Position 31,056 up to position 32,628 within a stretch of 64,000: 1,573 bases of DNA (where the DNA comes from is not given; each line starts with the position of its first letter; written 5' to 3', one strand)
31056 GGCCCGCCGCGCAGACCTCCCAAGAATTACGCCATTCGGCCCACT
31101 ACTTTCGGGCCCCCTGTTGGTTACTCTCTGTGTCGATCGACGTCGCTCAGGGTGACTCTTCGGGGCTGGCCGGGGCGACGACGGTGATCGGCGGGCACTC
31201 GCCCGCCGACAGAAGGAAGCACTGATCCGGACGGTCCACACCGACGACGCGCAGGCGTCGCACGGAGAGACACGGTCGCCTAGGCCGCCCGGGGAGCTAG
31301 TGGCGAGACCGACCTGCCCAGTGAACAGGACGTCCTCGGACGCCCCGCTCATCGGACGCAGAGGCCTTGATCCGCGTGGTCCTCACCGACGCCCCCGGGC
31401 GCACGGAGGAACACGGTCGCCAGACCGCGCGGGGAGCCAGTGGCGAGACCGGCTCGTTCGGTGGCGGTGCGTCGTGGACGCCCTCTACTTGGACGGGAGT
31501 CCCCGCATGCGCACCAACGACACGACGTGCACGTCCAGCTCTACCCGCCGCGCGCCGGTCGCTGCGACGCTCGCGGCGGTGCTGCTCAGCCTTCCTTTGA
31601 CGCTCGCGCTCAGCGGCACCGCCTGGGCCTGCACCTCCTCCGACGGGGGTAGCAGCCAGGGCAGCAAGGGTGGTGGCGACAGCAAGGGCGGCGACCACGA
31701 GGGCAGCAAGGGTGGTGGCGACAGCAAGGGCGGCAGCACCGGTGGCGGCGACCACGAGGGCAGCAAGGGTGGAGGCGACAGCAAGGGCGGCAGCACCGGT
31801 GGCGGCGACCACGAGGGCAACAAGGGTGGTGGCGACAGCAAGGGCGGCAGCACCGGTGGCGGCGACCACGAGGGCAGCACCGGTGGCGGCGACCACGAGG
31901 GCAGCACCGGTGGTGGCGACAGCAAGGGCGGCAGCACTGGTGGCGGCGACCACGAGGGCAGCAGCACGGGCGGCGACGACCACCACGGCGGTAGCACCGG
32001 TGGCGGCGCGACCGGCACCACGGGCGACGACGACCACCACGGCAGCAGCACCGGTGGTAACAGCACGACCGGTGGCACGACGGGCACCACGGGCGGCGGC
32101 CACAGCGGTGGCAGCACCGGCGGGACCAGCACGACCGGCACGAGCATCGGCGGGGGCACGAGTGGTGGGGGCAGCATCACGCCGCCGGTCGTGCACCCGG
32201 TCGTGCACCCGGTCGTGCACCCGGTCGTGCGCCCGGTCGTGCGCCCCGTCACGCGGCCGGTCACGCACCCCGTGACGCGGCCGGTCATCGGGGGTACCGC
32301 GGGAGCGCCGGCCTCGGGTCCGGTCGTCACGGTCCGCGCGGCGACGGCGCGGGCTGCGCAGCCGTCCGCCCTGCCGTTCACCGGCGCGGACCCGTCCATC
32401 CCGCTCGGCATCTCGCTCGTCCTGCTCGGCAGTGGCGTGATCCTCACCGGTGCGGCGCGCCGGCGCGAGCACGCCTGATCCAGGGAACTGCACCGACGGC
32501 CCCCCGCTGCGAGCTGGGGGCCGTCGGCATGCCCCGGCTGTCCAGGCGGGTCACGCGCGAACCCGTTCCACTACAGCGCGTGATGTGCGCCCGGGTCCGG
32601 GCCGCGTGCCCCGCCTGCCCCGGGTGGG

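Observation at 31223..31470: Each leader is itself a tandem duplication: four copies of a unit with an invariant 22-nt core and compensatory hairpins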

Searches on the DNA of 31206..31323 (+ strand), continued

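Call 27: search_with_rna_model(model_id=R1, sources=[window, L050, L035, L031, L056, L029, L011, L042, L040, L010, L034, L048, L001, L053, L044, L024, L037, L051, L023, L021, L041, L058, L019, L004, L006, L005, L002, L047, L059, L030, L014, L013, L018, L036, L007, L055, L017, L028, L033, L045, L039, L057, L009, L060, L016, L012, L049, L120, L098, L115, L116, L082, L074, L075, L088, L062, L083, L092, L094, L072, L106, L065, L071, L109, L119, L077, L073, L080, L105, L085, L093, L103, L100, L061, L112, L107, L066, L068, L117, L079, L069, L096, L067, L097, L110, L108, L090, L113, L063, L087, L086, L104, L095, L091, L070], max_evalue=0.01, make_alignment=true)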
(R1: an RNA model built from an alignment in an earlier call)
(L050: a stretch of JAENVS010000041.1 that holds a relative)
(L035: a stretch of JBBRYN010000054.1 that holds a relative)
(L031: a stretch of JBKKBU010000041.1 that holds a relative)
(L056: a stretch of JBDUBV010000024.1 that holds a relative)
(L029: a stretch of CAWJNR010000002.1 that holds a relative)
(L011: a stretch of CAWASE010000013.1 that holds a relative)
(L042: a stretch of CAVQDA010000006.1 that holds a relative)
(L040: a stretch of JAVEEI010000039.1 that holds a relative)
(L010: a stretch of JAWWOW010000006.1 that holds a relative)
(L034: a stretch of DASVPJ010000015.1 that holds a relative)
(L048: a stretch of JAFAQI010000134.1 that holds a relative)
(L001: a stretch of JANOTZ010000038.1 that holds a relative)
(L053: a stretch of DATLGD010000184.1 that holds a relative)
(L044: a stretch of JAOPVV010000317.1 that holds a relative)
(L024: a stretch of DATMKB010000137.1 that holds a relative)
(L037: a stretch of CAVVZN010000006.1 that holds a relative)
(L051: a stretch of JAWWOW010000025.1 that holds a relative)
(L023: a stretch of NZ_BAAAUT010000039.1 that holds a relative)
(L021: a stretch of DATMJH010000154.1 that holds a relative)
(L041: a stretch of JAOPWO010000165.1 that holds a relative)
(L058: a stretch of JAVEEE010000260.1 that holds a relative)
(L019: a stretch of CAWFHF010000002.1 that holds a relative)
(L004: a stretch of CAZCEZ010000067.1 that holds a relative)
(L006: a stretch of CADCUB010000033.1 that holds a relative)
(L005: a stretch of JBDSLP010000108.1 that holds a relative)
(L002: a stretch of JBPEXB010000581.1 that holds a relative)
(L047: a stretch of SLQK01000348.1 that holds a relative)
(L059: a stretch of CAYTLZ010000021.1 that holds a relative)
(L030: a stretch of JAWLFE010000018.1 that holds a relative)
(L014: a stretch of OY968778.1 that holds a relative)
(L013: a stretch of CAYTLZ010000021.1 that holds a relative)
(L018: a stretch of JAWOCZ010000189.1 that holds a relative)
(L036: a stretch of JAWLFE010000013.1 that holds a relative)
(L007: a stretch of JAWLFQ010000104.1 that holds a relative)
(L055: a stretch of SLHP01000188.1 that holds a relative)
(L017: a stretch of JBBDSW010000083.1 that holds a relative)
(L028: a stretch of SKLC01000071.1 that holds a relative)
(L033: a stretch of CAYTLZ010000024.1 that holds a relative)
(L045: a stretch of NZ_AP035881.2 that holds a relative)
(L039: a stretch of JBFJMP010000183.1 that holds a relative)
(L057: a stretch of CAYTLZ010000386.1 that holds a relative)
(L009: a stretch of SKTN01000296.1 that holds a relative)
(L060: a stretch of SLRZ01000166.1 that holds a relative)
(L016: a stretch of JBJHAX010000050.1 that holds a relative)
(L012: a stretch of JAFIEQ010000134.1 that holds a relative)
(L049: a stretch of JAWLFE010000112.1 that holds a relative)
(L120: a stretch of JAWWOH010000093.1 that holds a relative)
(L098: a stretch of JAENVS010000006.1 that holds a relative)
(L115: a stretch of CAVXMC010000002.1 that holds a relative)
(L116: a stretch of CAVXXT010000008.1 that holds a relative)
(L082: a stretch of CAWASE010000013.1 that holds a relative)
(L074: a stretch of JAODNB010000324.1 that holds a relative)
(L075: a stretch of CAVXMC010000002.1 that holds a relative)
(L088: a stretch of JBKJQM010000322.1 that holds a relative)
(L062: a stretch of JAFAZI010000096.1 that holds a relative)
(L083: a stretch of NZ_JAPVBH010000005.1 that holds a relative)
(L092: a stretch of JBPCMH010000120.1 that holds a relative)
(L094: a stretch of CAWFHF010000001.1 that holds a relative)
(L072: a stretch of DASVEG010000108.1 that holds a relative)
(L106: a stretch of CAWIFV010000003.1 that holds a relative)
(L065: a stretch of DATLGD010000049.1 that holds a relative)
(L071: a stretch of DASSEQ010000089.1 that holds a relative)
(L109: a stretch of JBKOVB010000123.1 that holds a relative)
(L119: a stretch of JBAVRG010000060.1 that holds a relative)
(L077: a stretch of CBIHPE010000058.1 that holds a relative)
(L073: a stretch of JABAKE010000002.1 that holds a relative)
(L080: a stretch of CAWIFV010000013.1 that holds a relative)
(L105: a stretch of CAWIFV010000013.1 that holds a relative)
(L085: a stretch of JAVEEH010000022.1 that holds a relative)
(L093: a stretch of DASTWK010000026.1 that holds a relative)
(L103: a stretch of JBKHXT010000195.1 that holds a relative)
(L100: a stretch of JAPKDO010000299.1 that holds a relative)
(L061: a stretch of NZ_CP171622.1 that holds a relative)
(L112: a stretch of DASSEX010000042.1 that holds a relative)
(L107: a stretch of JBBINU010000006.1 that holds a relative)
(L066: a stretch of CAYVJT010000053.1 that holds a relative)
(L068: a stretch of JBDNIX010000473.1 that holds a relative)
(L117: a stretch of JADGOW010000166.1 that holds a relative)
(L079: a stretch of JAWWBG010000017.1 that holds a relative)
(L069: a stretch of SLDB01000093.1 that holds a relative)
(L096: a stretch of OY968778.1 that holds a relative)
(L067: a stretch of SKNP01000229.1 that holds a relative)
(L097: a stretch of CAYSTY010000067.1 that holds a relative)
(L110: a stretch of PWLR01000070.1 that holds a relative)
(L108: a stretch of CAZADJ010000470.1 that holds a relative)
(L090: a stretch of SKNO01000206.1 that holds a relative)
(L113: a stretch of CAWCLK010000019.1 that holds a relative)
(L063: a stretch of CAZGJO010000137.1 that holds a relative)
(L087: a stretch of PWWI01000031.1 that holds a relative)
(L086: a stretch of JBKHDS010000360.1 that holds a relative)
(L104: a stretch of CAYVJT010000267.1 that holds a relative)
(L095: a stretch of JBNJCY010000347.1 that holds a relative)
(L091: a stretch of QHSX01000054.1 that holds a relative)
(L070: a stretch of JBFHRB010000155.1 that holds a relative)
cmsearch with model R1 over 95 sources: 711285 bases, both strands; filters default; matches with E-value up to 0.01: 108.
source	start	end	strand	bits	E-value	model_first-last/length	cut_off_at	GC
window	32946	33061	+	129.1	5.9e-29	1-119/119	no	0.69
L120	3408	3525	+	127.5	1.4e-28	1-119/119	no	0.69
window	31351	31463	+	124.8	6.8e-28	1-119/119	no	0.73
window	32793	32917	+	121.5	4.6e-27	1-119/119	no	0.65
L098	7654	7784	-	118.7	2.3e-26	1-119/119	no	0.67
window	31206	31323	+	116.8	7e-26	1-119/119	no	0.69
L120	3264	3379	+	115.9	1.2e-25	1-119/119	no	0.68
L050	768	884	-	115.1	1.8e-25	1-119/119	no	0.68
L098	7813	7932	-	111.7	1.3e-24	1-119/119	no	0.66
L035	1974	2091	+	111.5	1.5e-24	1-119/119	no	0.66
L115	924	1034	-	107.3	1.6e-23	1-119/119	no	0.7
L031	1216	1330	-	105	6.3e-23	1-119/119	no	0.7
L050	914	1031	-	102.1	3.3e-22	1-119/119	no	0.68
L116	3511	3610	-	99.5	1.5e-21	1-119/119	no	0.7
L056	822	939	-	99.1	1.8e-21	1-119/119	no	0.71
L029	194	298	+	96.8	6.8e-21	1-119/119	no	0.71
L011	1068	1186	-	96.2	9.9e-21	1-119/119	no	0.69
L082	346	464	+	95.7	1.3e-20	1-119/119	no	0.7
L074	4006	4125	-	93.9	3.8e-20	1-119/119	no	0.7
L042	5644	5751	+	93.1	6e-20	1-119/119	no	0.67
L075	4298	4417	+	92.6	7.8e-20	1-119/119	no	0.67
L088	1414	1518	+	90.9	2.1e-19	1-119/119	no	0.72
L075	4156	4258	+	90.7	2.3e-19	1-119/119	no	0.7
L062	4662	4780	+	88.8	7e-19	1-119/119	no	0.66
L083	6721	6832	+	88.5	8.4e-19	1-119/119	no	0.69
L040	6612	6725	-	88.2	1e-18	1-119/119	no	0.68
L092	3727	3841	-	87.2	1.7e-18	1-119/119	no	0.67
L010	3082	3210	+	86.7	2.4e-18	1-119/119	no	0.67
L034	5020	5136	+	85.8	3.9e-18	1-119/119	no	0.72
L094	4036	4161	+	85.3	5.2e-18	1-119/119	no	0.75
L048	4460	4578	-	85.2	5.6e-18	1-119/119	no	0.72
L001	2918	3031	+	84.3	9.4e-18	1-119/119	no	0.68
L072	6906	7029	-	84.2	1e-17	1-119/119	no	0.66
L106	4224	4350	-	82.1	3.4e-17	1-119/119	no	0.69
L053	1291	1412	-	79.8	1.3e-16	1-119/119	no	0.72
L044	2294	2411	+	79.5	1.5e-16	1-119/119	no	0.74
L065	175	302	+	78.5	2.6e-16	1-119/119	no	0.77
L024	1718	1842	+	77.7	4.2e-16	1-119/119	no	0.75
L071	3408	3516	-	77.4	4.9e-16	1-119/119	no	0.69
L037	2950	3061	-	76.7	7.6e-16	1-119/119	no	0.71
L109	3465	3579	+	76.5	8.1e-16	1-119/119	no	0.73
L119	945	1058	-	75.5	1.5e-15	1-119/119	no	0.7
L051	2244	2374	+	75.3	1.7e-15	1-119/119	no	0.71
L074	4161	4259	-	73.3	5.3e-15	1-119/119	no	0.71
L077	6674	6767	+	72.6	8e-15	11-109/119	no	0.77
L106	4561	4657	+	71.3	1.7e-14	10-110/119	no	0.71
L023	6813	6926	-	70.2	3.1e-14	1-119/119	no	0.67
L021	854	954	-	67.3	1.6e-13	1-119/119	no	0.75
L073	1817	1931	-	65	6.3e-13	1-119/119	no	0.71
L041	2117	2228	+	64.1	1e-12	1-119/119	no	0.72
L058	3177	3277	-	61.4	5e-12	1-119/119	no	0.73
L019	4667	4771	-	59.9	1.2e-11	1-119/119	no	0.73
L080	2078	2172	-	59.7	1.3e-11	1-119/119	no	0.67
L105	6228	6328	-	58.9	2.1e-11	1-119/119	no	0.68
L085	5011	5097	+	57.5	4.6e-11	1-119/119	no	0.71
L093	3392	3490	-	53.6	4.4e-10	1-119/119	no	0.7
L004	4390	4499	-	51.5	1.5e-09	1-119/119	no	0.67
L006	1242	1348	+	50.9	2.1e-09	1-119/119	no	0.74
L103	1231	1330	+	49.5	4.8e-09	1-119/119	no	0.67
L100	2921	3023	+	48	1.2e-08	1-119/119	no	0.67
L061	1297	1385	-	47.2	1.7e-08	1-119/119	no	0.65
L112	481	578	-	46.6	2.4e-08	1-119/119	no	0.72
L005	4966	5048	-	46.2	3.1e-08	1-119/119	no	0.69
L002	1688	1777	-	45.9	3.7e-08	1-119/119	no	0.69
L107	6733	6817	-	45.2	5.6e-08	1-119/119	no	0.78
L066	5341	5477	-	45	6.3e-08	1-119/119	no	0.67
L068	3506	3614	+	43.1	1.8e-07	1-119/119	no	0.65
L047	977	1072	-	43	2e-07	1-119/119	no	0.73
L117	5932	6045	+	41.5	4.6e-07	1-119/119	no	0.72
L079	2592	2692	+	41.1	5.9e-07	1-119/119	no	0.69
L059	4483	4583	-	41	6.2e-07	1-119/119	no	0.7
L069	2478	2580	-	40.6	8.2e-07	1-119/119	no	0.75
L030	77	191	-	40.3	9.3e-07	1-119/119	no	0.68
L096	3333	3421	-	39.9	1.2e-06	1-119/119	no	0.74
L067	1457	1562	-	39.7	1.3e-06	1-119/119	no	0.75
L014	3158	3260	+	39.6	1.4e-06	1-119/119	no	0.69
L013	4455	4563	+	39.2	1.8e-06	1-119/119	no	0.73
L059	7720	7827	-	38.1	3.3e-06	1-119/119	no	0.69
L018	4875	4970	-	37.9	3.8e-06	1-119/119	no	0.75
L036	1109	1200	+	37.8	3.9e-06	1-119/119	no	0.72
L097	732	825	+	37.8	4e-06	1-119/119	no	0.71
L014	7112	7210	+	37.7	4.2e-06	1-119/119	no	0.73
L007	2916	3018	+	36.8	7.2e-06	1-119/119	no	0.75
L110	917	1013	-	35.9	1.2e-05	1-119/119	no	0.68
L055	5822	5915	-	35.3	1.7e-05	1-119/119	no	0.72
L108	171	270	-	35.2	1.8e-05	1-119/119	no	0.73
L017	2451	2540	-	34.9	2.2e-05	1-119/119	no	0.76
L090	5715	5833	+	34.7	2.4e-05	1-119/119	no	0.72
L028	3388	3487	+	34.6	2.5e-05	1-119/119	no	0.74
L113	4212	4322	+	34.2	3.2e-05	1-119/119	no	0.71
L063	853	956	-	34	3.6e-05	1-119/119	no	0.71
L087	3494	3589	-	33.9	3.7e-05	1-119/119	no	0.76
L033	6627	6742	-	33.7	4.1e-05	1-119/119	no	0.69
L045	3852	3932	-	33.7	4.3e-05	1-119/119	no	0.7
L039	133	254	-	33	6.4e-05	1-119/119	no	0.7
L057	353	442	-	32.6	7.8e-05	1-119/119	no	0.73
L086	2537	2630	-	32.4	8.7e-05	1-119/119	no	0.72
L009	1428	1536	+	32.3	9.5e-05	1-119/119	no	0.73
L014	5070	5170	+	30.9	0.00021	1-119/119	no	0.66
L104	4691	4784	-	30.7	0.00024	1-119/119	no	0.68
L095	1987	2089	+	30.4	0.00028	1-119/119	no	0.77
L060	2658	2761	-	30.1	0.00033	1-119/119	no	0.77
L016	5076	5173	+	30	0.00035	1-119/119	no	0.67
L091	4475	4559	+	28.9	0.00068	1-119/119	no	0.72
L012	270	363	-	28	0.0011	1-119/119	no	0.73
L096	4879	4976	-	25.8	0.0041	1-119/119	no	0.78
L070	1069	1176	-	24.6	0.0081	1-119/119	no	0.71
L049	7398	7503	+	24.5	0.0083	1-119/119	no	0.7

Alignment A4: 108 matches aligned to the model, 224 columns, each read 5' to 3' on its own strand. Consensus structure (alignment columns), stored with it:
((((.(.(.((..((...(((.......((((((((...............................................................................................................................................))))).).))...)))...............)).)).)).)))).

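Call 61: search_with_rna_model(model_id=R1, sources=[L121, L122, L123, L124, L125, L126, L127, L128, L129, L130, L131, L132, L133, L134, L135, L136, L137, L138, L139, L140, L141, L142, L143, L144, L145, L146, L147, L148, L149, L150, L151, L152, L153, L154, L155, L156, L157, L158, L159, L160, L161, L162, L163, L164, L165, L166, L167, L168, L169, L170, L171, L172, L173, L174, L175, L176, L177, L178, L179, L180], max_evalue=0.001)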
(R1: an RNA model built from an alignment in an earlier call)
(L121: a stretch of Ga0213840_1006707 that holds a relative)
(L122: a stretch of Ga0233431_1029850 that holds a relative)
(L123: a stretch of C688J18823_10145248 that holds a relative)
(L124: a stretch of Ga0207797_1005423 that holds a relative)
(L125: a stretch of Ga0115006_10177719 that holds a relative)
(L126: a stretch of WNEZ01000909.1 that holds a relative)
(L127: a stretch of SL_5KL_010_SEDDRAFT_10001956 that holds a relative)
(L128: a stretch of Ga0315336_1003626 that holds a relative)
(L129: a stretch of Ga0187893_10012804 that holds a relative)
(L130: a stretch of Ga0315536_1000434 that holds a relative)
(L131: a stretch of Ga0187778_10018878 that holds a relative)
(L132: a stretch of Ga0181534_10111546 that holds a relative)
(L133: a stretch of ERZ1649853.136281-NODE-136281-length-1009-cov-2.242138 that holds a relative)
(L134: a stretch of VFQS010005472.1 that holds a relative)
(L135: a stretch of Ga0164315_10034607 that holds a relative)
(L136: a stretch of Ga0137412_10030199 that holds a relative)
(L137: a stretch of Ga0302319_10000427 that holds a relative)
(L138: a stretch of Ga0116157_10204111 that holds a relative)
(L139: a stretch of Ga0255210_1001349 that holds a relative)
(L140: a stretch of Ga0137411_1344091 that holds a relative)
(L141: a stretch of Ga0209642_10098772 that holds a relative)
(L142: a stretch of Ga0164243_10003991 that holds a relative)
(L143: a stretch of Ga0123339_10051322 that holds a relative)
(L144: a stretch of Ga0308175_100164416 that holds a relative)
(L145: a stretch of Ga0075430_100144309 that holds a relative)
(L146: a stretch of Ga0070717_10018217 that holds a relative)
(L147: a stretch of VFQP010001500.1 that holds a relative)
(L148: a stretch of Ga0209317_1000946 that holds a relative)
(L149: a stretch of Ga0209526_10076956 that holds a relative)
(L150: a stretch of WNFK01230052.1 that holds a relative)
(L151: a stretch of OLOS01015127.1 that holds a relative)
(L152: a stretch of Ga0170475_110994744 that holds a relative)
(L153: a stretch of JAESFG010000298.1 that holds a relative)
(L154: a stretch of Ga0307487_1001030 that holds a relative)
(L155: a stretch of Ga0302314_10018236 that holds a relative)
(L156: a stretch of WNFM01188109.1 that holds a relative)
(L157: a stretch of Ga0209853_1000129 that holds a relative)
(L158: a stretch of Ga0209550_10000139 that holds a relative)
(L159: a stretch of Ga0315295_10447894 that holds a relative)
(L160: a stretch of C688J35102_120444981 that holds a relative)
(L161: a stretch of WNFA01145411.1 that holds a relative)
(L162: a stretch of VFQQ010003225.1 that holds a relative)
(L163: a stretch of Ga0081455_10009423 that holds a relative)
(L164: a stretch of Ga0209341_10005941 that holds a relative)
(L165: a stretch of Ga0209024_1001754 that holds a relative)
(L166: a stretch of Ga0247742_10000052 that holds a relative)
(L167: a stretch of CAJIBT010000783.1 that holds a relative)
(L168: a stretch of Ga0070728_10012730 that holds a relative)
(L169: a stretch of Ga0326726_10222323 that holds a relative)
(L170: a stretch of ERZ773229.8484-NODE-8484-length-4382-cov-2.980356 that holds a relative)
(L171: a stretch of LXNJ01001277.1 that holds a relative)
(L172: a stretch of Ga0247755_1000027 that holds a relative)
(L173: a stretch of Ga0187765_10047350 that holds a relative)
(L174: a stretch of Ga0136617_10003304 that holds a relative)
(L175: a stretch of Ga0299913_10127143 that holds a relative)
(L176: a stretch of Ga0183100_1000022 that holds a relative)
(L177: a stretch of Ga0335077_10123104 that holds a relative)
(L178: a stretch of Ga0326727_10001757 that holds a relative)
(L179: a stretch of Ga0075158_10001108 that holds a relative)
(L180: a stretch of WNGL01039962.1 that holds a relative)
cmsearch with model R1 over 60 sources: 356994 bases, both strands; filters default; matches with E-value up to 0.001: 0.
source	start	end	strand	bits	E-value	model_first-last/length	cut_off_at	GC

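Call 62: search_with_rna_model(model_id=R1, sources=[L181, L182, L183, L184, L185, L186, L187, L188, L189, L190, L191, L192, L193, L194, L195, L196, L197, L198, L199, L200, L201, L202, L203, L204, L205, L206, L207, L208, L209, L210, L211, L212, L213, L214, L215, L216, L217, L218, L219, L220, L221, L222, L223, L224, L225, L226, L227, L228, L229, L230, L231, L232, L233, L234, L235, L236, L237, L238, L239, L240], max_evalue=0.001)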
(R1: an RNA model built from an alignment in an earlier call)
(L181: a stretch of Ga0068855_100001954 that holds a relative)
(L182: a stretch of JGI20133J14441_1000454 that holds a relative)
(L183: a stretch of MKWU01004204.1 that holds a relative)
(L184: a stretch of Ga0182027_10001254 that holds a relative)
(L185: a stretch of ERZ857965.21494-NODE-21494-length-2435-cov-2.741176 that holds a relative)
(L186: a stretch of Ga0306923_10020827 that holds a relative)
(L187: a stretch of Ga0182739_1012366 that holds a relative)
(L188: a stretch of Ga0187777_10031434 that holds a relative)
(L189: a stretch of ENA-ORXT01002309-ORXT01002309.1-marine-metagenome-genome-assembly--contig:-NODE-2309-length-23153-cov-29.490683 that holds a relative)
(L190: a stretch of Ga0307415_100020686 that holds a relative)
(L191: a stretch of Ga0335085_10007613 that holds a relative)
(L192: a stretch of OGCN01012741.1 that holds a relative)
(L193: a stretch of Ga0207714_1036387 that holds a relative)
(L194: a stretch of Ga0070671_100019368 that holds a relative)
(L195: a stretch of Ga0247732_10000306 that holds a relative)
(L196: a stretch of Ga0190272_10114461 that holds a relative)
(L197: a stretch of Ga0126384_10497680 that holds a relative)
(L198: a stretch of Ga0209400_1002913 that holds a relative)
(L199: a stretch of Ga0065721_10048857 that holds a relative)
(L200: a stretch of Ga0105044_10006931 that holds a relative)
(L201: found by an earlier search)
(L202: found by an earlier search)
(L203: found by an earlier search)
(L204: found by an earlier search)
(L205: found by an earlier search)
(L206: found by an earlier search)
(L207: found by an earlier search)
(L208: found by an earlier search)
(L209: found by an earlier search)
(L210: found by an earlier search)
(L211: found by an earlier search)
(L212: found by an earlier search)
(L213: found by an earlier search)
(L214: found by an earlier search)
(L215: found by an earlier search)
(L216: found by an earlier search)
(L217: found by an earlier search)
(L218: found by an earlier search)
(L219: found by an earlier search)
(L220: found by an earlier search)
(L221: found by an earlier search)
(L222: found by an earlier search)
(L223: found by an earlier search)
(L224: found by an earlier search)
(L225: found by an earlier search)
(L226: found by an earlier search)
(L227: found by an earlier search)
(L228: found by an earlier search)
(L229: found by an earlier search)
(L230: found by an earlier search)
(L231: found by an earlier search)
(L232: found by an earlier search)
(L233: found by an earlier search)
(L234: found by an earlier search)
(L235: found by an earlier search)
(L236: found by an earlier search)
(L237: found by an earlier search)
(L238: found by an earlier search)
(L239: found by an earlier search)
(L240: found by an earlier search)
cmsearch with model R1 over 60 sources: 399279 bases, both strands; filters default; matches with E-value up to 0.001: 0.
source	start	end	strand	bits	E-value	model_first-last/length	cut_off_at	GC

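Call 72: search_with_rna_model(model_id=R1, sources=[L241, L242, L243, L244, L245, L246, L247, L248, L249, L250], max_evalue=0.01)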
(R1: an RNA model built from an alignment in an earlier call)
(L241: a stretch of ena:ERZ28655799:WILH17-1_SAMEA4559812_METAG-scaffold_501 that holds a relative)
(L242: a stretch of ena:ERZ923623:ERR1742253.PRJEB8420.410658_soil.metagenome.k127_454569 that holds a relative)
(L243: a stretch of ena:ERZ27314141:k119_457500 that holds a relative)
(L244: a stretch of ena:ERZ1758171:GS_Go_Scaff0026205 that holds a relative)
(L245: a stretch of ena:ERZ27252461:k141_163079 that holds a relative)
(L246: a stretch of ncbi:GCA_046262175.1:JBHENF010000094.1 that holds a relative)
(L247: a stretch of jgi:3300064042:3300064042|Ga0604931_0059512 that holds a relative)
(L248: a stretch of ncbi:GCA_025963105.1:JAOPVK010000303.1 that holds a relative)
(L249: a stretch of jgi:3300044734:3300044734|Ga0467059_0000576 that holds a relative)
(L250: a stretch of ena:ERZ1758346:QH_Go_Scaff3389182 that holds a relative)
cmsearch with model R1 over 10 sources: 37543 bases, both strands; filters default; matches with E-value up to 0.01: 18.
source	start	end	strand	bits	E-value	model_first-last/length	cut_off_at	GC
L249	1038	1155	+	127.5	7.6e-30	1-119/119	no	0.69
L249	894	1009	+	115.9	6.1e-27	1-119/119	no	0.68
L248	1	114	+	115.8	6.4e-27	3-119/119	5'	0.69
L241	1029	1155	+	113.5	2.4e-26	1-119/119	no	0.7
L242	1029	1155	+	113.5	2.4e-26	1-119/119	no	0.7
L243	1029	1155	+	113.5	2.4e-26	1-119/119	no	0.7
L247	1029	1155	+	113.5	2.4e-26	1-119/119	no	0.7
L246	168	292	+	112.3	4.9e-26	1-119/119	no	0.7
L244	403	527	+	108.4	4.7e-25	1-119/119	no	0.73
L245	889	1008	+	107.1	9.5e-25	1-119/119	no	0.66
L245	1034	1155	+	105.9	1.9e-24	1-119/119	no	0.62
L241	879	1001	+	105.9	2e-24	1-119/119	no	0.66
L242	879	1001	+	105.9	2e-24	1-119/119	no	0.66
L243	879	1001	+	105.9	2e-24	1-119/119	no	0.66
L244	256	376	+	105.3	2.8e-24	1-119/119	no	0.66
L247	879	1001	+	103.7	6.8e-24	1-119/119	no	0.67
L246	18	140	+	99.1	9.7e-23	1-119/119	no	0.69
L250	1032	1153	+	96.1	5.4e-22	1-119/119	no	0.7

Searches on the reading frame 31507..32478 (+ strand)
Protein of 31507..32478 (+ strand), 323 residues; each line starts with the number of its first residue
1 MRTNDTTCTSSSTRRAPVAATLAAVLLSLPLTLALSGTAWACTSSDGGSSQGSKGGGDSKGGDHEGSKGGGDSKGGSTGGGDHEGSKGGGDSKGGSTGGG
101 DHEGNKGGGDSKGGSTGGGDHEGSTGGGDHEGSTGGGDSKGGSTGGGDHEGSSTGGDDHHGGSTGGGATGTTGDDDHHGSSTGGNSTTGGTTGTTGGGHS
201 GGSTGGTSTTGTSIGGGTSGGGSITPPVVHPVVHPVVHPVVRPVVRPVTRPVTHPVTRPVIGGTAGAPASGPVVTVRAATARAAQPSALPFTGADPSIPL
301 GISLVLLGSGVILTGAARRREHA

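Call 45: search_protein_families(library=pfam, proteins=[window:31507-32475:+], max_evalue=0.01)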
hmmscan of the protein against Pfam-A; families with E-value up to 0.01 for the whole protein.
window:31507-32475:+ (323 aa): 0 families

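Call 46: search_protein_families(library=ncbifam, proteins=[window:31507-32475:+], max_evalue=0.01)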
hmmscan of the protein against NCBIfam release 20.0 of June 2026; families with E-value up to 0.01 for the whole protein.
window:31507-32475:+ (323 aa): 0 families

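Call 48: find_encoding_contigs(protein=window:31507-32478:+, flank=3000, max_places=3)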
Protein window:31507-32478:+ (323 aa): no gene with exactly this product is on record in the collection.
